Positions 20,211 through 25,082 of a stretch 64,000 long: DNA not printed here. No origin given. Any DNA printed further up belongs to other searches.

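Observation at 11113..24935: Two tandem giant beta-propeller envelope proteins (3038 aa + 1524 aa) between rplU and parAB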

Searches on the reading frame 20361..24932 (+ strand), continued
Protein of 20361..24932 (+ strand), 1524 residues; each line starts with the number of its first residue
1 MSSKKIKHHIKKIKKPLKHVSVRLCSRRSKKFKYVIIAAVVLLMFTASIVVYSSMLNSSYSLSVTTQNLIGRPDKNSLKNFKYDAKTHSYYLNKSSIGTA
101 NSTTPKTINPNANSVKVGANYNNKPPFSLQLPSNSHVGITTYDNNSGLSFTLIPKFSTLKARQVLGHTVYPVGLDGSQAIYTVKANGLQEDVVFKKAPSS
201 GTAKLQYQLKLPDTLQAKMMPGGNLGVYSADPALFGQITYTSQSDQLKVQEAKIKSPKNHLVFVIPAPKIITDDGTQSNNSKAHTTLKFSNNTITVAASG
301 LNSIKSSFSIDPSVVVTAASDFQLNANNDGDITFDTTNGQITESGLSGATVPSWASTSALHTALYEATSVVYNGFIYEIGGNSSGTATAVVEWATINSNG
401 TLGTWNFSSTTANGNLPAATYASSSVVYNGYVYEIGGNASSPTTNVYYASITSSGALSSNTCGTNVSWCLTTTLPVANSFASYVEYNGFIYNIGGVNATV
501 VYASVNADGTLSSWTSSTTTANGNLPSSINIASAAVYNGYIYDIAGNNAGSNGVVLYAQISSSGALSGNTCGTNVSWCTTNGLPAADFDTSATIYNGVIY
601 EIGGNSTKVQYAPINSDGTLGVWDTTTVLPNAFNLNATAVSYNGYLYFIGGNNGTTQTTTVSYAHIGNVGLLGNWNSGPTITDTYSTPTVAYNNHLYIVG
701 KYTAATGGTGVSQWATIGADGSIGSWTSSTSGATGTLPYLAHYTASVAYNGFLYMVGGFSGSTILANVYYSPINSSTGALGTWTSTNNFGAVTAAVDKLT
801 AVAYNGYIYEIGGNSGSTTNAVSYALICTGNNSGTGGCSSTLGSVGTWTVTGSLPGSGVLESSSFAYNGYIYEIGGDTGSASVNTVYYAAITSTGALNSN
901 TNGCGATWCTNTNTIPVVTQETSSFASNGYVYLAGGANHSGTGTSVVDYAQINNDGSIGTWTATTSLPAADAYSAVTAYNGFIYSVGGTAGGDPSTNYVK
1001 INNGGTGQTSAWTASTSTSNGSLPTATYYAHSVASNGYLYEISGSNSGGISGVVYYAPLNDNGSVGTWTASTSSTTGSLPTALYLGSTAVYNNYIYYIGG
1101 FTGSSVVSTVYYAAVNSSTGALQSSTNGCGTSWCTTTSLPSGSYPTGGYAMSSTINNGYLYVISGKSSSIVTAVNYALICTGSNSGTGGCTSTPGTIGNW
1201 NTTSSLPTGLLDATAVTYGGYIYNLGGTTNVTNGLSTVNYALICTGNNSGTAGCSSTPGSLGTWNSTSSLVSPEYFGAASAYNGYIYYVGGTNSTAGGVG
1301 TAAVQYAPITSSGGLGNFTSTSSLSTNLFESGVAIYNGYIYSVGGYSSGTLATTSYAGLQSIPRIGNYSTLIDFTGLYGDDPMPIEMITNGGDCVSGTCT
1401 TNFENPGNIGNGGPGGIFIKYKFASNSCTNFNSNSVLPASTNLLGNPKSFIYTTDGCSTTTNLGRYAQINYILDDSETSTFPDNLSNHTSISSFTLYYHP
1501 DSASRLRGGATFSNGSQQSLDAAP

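Call 12: find_homologous_proteins(query=window:20361-24932:+, max_evalue=0.00001)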
Query window:20361-24932:+ (1524 aa): 316 proteins with E <= 0.00001 among 8000 candidates; the best 120 are listed.
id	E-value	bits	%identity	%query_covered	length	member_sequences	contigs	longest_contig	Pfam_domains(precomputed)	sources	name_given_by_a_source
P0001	0.0e+0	1207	41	72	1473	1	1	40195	PF24996.1,PF13964.13,PF01344.32,PF25210.2,PF09907.16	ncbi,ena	-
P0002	0.0e+0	1167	39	88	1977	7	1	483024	PF24996.1,PF24681.2,PF13415.13,PF27776.1,PF01344.32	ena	-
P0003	0.0e+0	1127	39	89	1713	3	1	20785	PF24996.1,PF13964.13,PF24681.2,PF13415.13,PF04239.18,PF01344.32,PF25210.2,PF07351.20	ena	-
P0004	0.0e+0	1119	38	89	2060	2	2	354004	PF24996.1,PF24681.2,PF13415.13,PF27776.1,PF01344.32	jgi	jgi:N-acetylneuraminic acid mutarotase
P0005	0.0e+0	1099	40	88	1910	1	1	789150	PF24996.1,PF24681.2,PF13415.13,PF27776.1,PF01344.32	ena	-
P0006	0.0e+0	1082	43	75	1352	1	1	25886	PF24996.1,PF13964.13,PF24681.2,PF01344.32,PF25210.2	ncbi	-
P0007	0.0e+0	1013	41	98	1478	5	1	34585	PF24996.1,PF13415.13,PF01344.32,PF25210.2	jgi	-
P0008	1.2e-294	999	46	69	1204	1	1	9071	PF24996.1,PF13964.13,PF24681.2,PF13415.13,PF04239.18,PF01344.32,PF25210.2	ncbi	-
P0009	9.7e-285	966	42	78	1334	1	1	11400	PF24996.1,PF13415.13,PF01344.32,PF25210.2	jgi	jgi:N-acetylneuraminic acid mutarotase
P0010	3.1e-267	908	38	77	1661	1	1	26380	PF24996.1,PF13964.13,PF24681.2,PF13415.13,PF01344.32,PF25210.2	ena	-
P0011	1.2e-266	906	42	100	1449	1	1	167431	PF24996.1,PF13964.13,PF24681.2,PF13415.13,PF01344.32,PF25210.2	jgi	jgi:N-acetylneuraminic acid mutarotase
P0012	1.9e-265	902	36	66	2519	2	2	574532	PF24996.1,PF13964.13,PF24681.2,PF04239.18,PF01344.32,PF25210.2,PF09907.16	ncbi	ncbi:MAG: hypothetical protein ACYDAS_02035 [Patescibacteria group bacterium]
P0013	4.5e-261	888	38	100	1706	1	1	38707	PF24681.2,PF13415.13,PF24981.2,PF01344.32,PF25210.2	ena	-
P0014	1.7e-259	883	41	77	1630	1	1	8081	PF24996.1,PF13964.13,PF24681.2,PF01344.32,PF25210.2,PF09907.16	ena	-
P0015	1.2e-257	877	39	100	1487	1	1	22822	PF24996.1,PF13964.13,PF24681.2,PF01344.32,PF25210.2,PF09907.16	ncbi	-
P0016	5.2e-252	858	41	77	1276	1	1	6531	PF24996.1,PF13964.13,PF24681.2,PF13415.13,PF01344.32,PF25210.2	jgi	jgi:N-acetylneuraminic acid mutarotase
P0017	1.6e-251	856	37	100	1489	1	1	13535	PF24996.1,PF13964.13,PF24681.2,PF13415.13,PF01344.32,PF25210.2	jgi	jgi:N-acetylneuraminic acid mutarotase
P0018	3.2e-250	852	38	81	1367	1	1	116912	PF24681.2,PF13415.13,PF01344.32,PF25210.2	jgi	jgi:N-acetylneuraminic acid mutarotase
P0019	1.5e-247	843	43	50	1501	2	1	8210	PF24996.1,PF13964.13,PF24681.2,PF13415.13,PF04239.18,PF01344.32,PF25210.2,PF09907.16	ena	-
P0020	2.3e-247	842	41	77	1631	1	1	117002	PF24996.1,PF13964.13,PF24681.2,PF13415.13,PF04239.18,PF01344.32,PF25210.2,PF09907.16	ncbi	-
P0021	7.0e-246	838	36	99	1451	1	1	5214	PF07646.22,PF13964.13,PF24681.2,PF13415.13,PF04239.18,PF24981.2,PF01344.32,PF25210.2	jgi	-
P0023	2.2e-242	826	36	86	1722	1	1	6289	PF24996.1,PF13418.13,PF13964.13,PF24681.2,PF13415.13,PF01344.32,PF25210.2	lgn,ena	-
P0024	5.7e-242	825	40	85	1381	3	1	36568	PF24681.2,PF13415.13,PF01344.32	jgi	jgi:CYTH domain-containing protein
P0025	9.5e-239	814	36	89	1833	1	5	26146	PF24996.1,PF13964.13,PF24681.2,PF13415.13,PF01344.32,PF25210.2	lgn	-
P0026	8.4e-238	811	41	50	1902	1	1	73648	PF13964.13,PF24681.2,PF13415.13,PF01344.32,PF25210.2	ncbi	-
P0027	6.2e-237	808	39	54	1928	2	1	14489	PF24996.1,PF24681.2,PF13415.13,PF01344.32,PF25210.2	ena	-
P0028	1.0e-236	807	37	80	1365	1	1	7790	PF24996.1,PF13964.13,PF24681.2,PF01344.32,PF25210.2,PF09907.16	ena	-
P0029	1.4e-236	807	37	100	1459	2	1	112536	PF24996.1,PF13964.13,PF24681.2,PF13415.13,PF01344.32,PF25210.2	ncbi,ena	-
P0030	1.2e-232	794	37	98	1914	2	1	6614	PF21722.5,PF13964.13,PF24681.2,PF13415.13,PF01344.32,PF25210.2,PF00041.28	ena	-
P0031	5.8e-232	791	37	100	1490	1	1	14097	PF24996.1,PF13964.13,PF24681.2,PF13415.13,PF04239.18,PF01344.32,PF25210.2,PF07351.20,PF09907.16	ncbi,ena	-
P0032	1.3e-230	787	37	69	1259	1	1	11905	PF24996.1,PF13964.13,PF24681.2,PF13415.13,PF01344.32,PF25210.2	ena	-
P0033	1.4e-230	787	33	89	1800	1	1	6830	PF24996.1,PF13964.13,PF24681.2,PF13415.13,PF24981.2,PF01344.32,PF25210.2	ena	-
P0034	5.5e-230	785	38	72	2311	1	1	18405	PF24681.2,PF13415.13,PF01344.32,PF25210.2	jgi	jgi:hypothetical protein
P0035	2.1e-229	783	38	100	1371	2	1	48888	PF24996.1,PF13964.13,PF24681.2,PF13415.13,PF01344.32,PF25210.2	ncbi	ncbi:MAG: hypothetical protein WDN66_05495 [Candidatus Saccharibacteria bacterium]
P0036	6.4e-229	781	36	98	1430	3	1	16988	PF24996.1,PF13964.13,PF24681.2,PF13415.13,PF01344.32,PF25210.2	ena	-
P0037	7.9e-229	781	39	65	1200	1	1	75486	PF24996.1,PF13964.13,PF24681.2,PF13415.13,PF01344.32,PF25210.2,PF09907.16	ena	-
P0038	5.7e-228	778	33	90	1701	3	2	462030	PF24996.1,PF07646.22,PF13964.13,PF24681.2,PF13415.13,PF04239.18,PF24981.2,PF01344.32,PF25210.2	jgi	-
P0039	1.2e-224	767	36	100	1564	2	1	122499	PF24996.1,PF13964.13,PF24681.2,PF13415.13,PF24981.2,PF01344.32,PF25210.2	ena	-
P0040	7.5e-222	758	40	44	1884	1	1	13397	PF24681.2,PF13415.13,PF24981.2,PF01344.32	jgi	jgi:hypothetical protein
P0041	4.8e-221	755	38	100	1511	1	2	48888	PF13964.13,PF24681.2,PF01344.32,PF25210.2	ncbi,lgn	ncbi:MAG: hypothetical protein WDN66_05490 [Candidatus Saccharibacteria bacterium]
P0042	1.4e-220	754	42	45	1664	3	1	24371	PF24996.1,PF13964.13,PF24681.2,PF13415.13,PF04239.18,PF01344.32,PF25210.2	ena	-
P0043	5.7e-220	752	37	76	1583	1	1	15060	PF24681.2,PF13415.13,PF01344.32,PF25210.2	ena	-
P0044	1.1e-214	734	36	97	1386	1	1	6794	PF13964.13,PF24681.2,PF13415.13,PF24981.2,PF01344.32,PF25210.2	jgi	jgi:N-acetylneuraminic acid mutarotase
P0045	1.3e-214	734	36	80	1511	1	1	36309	PF24681.2,PF13415.13,PF27776.1,PF25210.2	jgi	jgi:N-acetylneuraminic acid mutarotase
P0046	7.3e-214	731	36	72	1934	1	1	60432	PF24996.1,PF13964.13,PF24681.2,PF13415.13,PF04239.18,PF01344.32,PF25210.2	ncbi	ncbi:MAG: hypothetical protein ACYDAS_03390, partial [Patescibacteria group bacterium]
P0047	1.8e-211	723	35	100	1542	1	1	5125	PF24996.1,PF13964.13,PF24681.2,PF13415.13,PF01344.32,PF25210.2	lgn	-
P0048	1.5e-209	717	34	90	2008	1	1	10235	PF24996.1,PF13964.13,PF24681.2,PF13415.13,PF04239.18,PF01344.32,PF25210.2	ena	-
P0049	6.8e-208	712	33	90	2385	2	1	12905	PF13964.13,PF24681.2,PF13415.13,PF24981.2,PF01344.32,PF25210.2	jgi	-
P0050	5.6e-206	705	36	100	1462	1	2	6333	PF13964.13,PF24681.2,PF01344.32,PF25210.2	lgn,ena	-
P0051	6.0e-206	705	39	46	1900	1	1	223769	PF24681.2,PF13415.13,PF24981.2,PF01344.32,PF25210.2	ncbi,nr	ncbi:MAG TPA: hypothetical protein VMR34_05200 [Candidatus Saccharimonadales bacterium]|nr:hypotheti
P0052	2.9e-204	700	37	99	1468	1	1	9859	PF13964.13,PF24681.2,PF13415.13,PF24981.2,PF01344.32,PF25210.2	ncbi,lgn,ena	-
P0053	1.6e-203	697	37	99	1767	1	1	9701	PF13964.13,PF24681.2,PF13415.13,PF01344.32,PF25210.2,PF09907.16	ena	-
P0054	2.9e-202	693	38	92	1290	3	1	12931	PF24996.1,PF13964.13,PF24681.2,PF13415.13,PF01344.32,PF25210.2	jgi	jgi:N-acetylneuraminic acid mutarotase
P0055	1.5e-200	687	36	100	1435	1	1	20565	PF24996.1,PF13964.13,PF24681.2,PF13415.13,PF01344.32,PF25210.2,PF09907.16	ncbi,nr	ncbi:MAG TPA: hypothetical protein VFN56_05470 [Candidatus Saccharimonadales bacterium]|nr:hypotheti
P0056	6.8e-199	682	36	99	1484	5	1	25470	PF24996.1,PF13964.13,PF24681.2,PF13415.13,PF01344.32,PF25210.2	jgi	jgi:N-acetylneuraminic acid mutarotase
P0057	1.7e-197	677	34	99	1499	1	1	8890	PF07646.22,PF13964.13,PF24681.2,PF13415.13,PF24981.2,PF01344.32,PF25210.2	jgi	jgi:hypothetical protein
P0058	6.7e-197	675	40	46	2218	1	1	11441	PF24996.1,PF13964.13,PF24681.2,PF13415.13,PF04239.18,PF01344.32,PF25210.2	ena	-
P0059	2.4e-196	673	35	87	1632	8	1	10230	PF13964.13,PF24681.2,PF13415.13,PF01344.32,PF25210.2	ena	-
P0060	4.6e-196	672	43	49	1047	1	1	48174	PF24996.1,PF13964.13,PF24681.2,PF01344.32,PF25210.2,PF09907.16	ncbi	-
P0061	9.2e-196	671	35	76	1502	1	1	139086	PF24996.1,PF24681.2,PF13415.13,PF01344.32,PF25210.2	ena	-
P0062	1.0e-195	671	33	99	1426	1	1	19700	PF07646.22,PF13964.13,PF24681.2,PF13415.13,PF04239.18,PF24981.2,PF01344.32,PF25210.2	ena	-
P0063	1.9e-195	670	37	100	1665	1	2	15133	PF24996.1,PF24681.2,PF13415.13,PF24981.2,PF01344.32,PF25210.2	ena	-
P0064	3.5e-195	670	33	98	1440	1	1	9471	PF07646.22,PF13964.13,PF24681.2,PF13415.13,PF24981.2,PF01344.32,PF25210.2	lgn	-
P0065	2.9e-193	663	37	100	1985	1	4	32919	PF24681.2,PF13415.13,PF01344.32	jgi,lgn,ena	jgi:hypothetical protein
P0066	1.7e-191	657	34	100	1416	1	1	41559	PF24996.1,PF13964.13,PF24681.2,PF13415.13,PF01344.32,PF25210.2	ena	-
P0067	1.1e-189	651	34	88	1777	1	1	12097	PF07646.22,PF13964.13,PF24681.2,PF13415.13,PF04239.18,PF24981.2,PF01344.32,PF25210.2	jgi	jgi:N-acetylneuraminic acid mutarotase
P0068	9.0e-189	648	34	99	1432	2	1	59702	PF24996.1,PF13964.13,PF24681.2,PF13415.13,PF24981.2,PF01344.32,PF25210.2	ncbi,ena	-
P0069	4.6e-188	646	32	100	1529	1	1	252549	PF13964.13,PF24681.2,PF13415.13,PF24981.2,PF01344.32,PF25210.2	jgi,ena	-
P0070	3.5e-187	643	34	87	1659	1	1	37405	PF24996.1,PF07646.22,PF13964.13,PF24681.2,PF13415.13,PF04239.18,PF24981.2,PF01344.32,PF25210.2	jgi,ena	-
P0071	1.3e-186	641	33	99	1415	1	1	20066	PF07646.22,PF13964.13,PF24681.2,PF13415.13,PF24981.2,PF23197.2,PF01344.32,PF25210.2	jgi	jgi:hypothetical protein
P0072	2.0e-186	641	36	55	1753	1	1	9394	PF24996.1,PF13418.13,PF13964.13,PF24681.2,PF13415.13,PF01344.32,PF25210.2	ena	-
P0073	7.5e-186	639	35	99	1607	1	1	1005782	PF07646.22,PF13964.13,PF24681.2,PF13415.13,PF04239.18,PF07603.18,PF24981.2,PF23197.2,PF01344.32,PF25210.2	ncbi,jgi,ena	-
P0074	3.4e-185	636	41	42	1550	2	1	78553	PF24681.2,PF13415.13,PF01344.32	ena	-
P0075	4.5e-185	636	37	88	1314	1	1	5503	PF24996.1,PF13964.13,PF24681.2,PF13415.13,PF24981.2,PF01344.32,PF25210.2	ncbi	ncbi:MAG: hypothetical protein ACREF7_03215, partial [Candidatus Saccharimonadales bacterium]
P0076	4.5e-185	636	33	99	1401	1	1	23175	PF07646.22,PF13964.13,PF24681.2,PF13415.13,PF24981.2,PF01344.32,PF25210.2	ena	-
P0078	2.3e-182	627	33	99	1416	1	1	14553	PF24996.1,PF07646.22,PF13964.13,PF24681.2,PF13415.13,PF04239.18,PF24981.2,PF01344.32,PF25210.2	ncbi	ncbi:MAG: hypothetical protein WAS36_01695 [Candidatus Saccharimonadales bacterium]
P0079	6.1e-181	622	36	100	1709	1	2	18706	PF24996.1,PF13964.13,PF24681.2,PF13415.13,PF01344.32,PF25210.2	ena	-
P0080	5.0e-180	619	34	100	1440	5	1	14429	PF24996.1,PF13964.13,PF24681.2,PF13415.13,PF24981.2,PF01344.32,PF25210.2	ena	-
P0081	6.9e-180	619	36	89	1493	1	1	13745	PF24681.2,PF13415.13,PF24981.2,PF01344.32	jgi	jgi:hypothetical protein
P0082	9.5e-180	618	34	100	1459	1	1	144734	PF13964.13,PF24681.2,PF13415.13,PF24981.2,PF01344.32,PF25210.2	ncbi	-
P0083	6.9e-179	615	35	100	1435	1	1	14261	PF07646.22,PF13964.13,PF24681.2,PF13415.13,PF24981.2,PF01344.32,PF25210.2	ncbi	-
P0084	4.5e-178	613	38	63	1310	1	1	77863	PF24996.1,PF13964.13,PF24681.2,PF13415.13,PF01344.32,PF25210.2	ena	-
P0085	1.2e-177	611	37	47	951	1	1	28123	PF24996.1,PF13964.13,PF24681.2,PF13415.13,PF01344.32,PF25210.2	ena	-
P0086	5.3e-177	609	35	97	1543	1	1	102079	PF24681.2,PF13415.13,PF04239.18,PF24981.2,PF01344.32,PF25210.2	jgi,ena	-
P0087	1.3e-176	608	34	86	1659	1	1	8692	PF13964.13,PF24681.2,PF13415.13,PF25210.2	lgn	-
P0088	1.7e-176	608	36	75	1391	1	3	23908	PF24996.1,PF13964.13,PF24681.2,PF13415.13,PF01344.32,PF25210.2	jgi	jgi:N-acetylneuraminic acid mutarotase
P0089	3.3e-176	607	31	100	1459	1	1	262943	PF24996.1,PF07646.22,PF13964.13,PF24681.2,PF13415.13,PF24981.2,PF01344.32,PF25210.2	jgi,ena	-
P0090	3.7e-175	603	39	77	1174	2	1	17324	PF24996.1,PF13964.13,PF24681.2,PF13415.13,PF01344.32,PF25210.2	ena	-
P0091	6.5e-175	602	32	78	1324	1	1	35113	PF07646.22,PF13964.13,PF24681.2,PF13854.13,PF13415.13,PF24981.2,PF01344.32,PF25210.2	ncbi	-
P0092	1.9e-173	597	32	100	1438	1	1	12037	PF07646.22,PF13964.13,PF24681.2,PF13854.13,PF13415.13,PF24981.2,PF01344.32,PF25210.2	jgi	jgi:hypothetical protein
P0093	2.4e-173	597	32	99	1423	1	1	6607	PF07646.22,PF13964.13,PF24681.2,PF13854.13,PF13415.13,PF24981.2,PF23197.2,PF01344.32,PF25210.2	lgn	-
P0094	6.0e-173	596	36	97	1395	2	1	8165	PF13964.13,PF24681.2,PF13415.13,PF24981.2,PF01344.32,PF25210.2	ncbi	-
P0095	1.8e-172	594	35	77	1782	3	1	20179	PF24681.2,PF13415.13,PF01344.32,PF25210.2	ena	-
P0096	1.1e-171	592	33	97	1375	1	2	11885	PF24996.1,PF13964.13,PF24681.2,PF13415.13,PF04239.18,PF24981.2,PF01344.32,PF25210.2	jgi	jgi:hypothetical protein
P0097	2.9e-171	590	33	100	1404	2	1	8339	PF13964.13,PF24681.2,PF13415.13,PF24981.2,PF23197.2,PF01344.32,PF25210.2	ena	-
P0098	3.9e-171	590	31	87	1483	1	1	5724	PF24681.2,PF13415.13,PF24981.2,PF01344.32,PF25210.2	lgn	-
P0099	8.3e-170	585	34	100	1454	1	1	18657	PF07646.22,PF13964.13,PF24681.2,PF13415.13,PF04239.18,PF24981.2,PF01344.32,PF25210.2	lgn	-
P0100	8.7e-170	585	33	99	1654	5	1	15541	PF24996.1,PF13964.13,PF24681.2,PF13415.13,PF01344.32,PF25210.2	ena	-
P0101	1.4e-168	581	32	99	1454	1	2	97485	PF13964.13,PF24681.2,PF13415.13,PF24981.2,PF01344.32,PF25210.2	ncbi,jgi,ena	-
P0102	2.6e-168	580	33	99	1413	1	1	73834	PF13964.13,PF24681.2,PF13415.13,PF24981.2,PF01344.32,PF25210.2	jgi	jgi:hypothetical protein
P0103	2.9e-168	580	34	100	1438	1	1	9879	PF13964.13,PF24681.2,PF13415.13,PF24981.2,PF01344.32,PF25210.2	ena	-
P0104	5.8e-168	579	34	73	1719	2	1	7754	PF24996.1,PF07646.22,PF13964.13,PF24681.2,PF13415.13,PF24981.2,PF01344.32,PF25210.2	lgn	-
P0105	1.1e-167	578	33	99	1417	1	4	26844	PF13964.13,PF24681.2,PF13415.13,PF24981.2,PF01344.32,PF25210.2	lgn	-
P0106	2.9e-167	577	33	100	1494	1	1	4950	PF24996.1,PF07646.22,PF13964.13,PF24681.2,PF13415.13,PF24981.2,PF01344.32,PF25210.2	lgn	-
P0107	6.4e-167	576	34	85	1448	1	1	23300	PF07646.22,PF13964.13,PF24681.2,PF13854.13,PF13415.13,PF04239.18,PF24981.2,PF01344.32,PF25210.2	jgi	-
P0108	7.1e-166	572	34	99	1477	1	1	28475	PF07646.22,PF24681.2,PF13415.13,PF24981.2,PF01344.32,PF25210.2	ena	-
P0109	1.8e-165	571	33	86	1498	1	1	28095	PF24996.1,PF07646.22,PF13964.13,PF24681.2,PF13415.13,PF24981.2,PF01344.32,PF25210.2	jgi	jgi:N-acetylneuraminic acid mutarotase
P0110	1.9e-165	571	34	74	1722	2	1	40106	PF24996.1,PF13964.13,PF24681.2,PF13415.13,PF24981.2,PF01344.32,PF25210.2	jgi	jgi:N-acetylneuraminic acid mutarotase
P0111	2.6e-165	571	32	99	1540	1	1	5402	PF24996.1,PF13964.13,PF24681.2,PF13415.13,PF24981.2,PF01344.32,PF25210.2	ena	-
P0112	3.8e-165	570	34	98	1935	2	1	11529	PF24681.2,PF13415.13,PF24981.2,PF25788.3,PF01344.32,PF25210.2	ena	-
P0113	8.6e-165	569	36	97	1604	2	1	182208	PF13964.13,PF24681.2,PF13415.13,PF23197.2,PF01344.32,PF25210.2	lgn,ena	-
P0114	1.6e-164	568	34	90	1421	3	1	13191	PF07646.22,PF13418.13,PF13964.13,PF24681.2,PF13415.13,PF24981.2,PF01344.32,PF25210.2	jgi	jgi:N-acetylneuraminic acid mutarotase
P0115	3.3e-164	567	40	35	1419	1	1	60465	PF24681.2,PF13415.13,PF01344.32,PF25210.2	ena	-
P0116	1.5e-163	565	34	100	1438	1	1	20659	PF24996.1,PF07646.22,PF13964.13,PF24681.2,PF13415.13,PF24981.2,PF23197.2,PF01344.32,PF25210.2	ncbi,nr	ncbi:MAG TPA: hypothetical protein VN081_04240 [Dongiaceae bacterium]|nr:hypothetical protein [Dongi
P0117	1.1e-162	562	34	99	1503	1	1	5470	PF13964.13,PF24681.2,PF13415.13,PF24981.2,PF01344.32,PF25210.2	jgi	jgi:hypothetical protein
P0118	5.5e-162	559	31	100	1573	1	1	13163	PF24996.1,PF13964.13,PF24681.2,PF13415.13,PF24981.2,PF01344.32,PF25210.2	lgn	-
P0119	6.6e-162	559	34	99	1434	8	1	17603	PF24996.1,PF13964.13,PF24681.2,PF13415.13,PF24981.2,PF01344.32,PF25210.2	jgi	jgi:N-acetylneuraminic acid mutarotase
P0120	9.6e-162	559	33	87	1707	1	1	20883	PF24996.1,PF13964.13,PF24681.2,PF13415.13,PF24981.2,PF01344.32,PF25210.2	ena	-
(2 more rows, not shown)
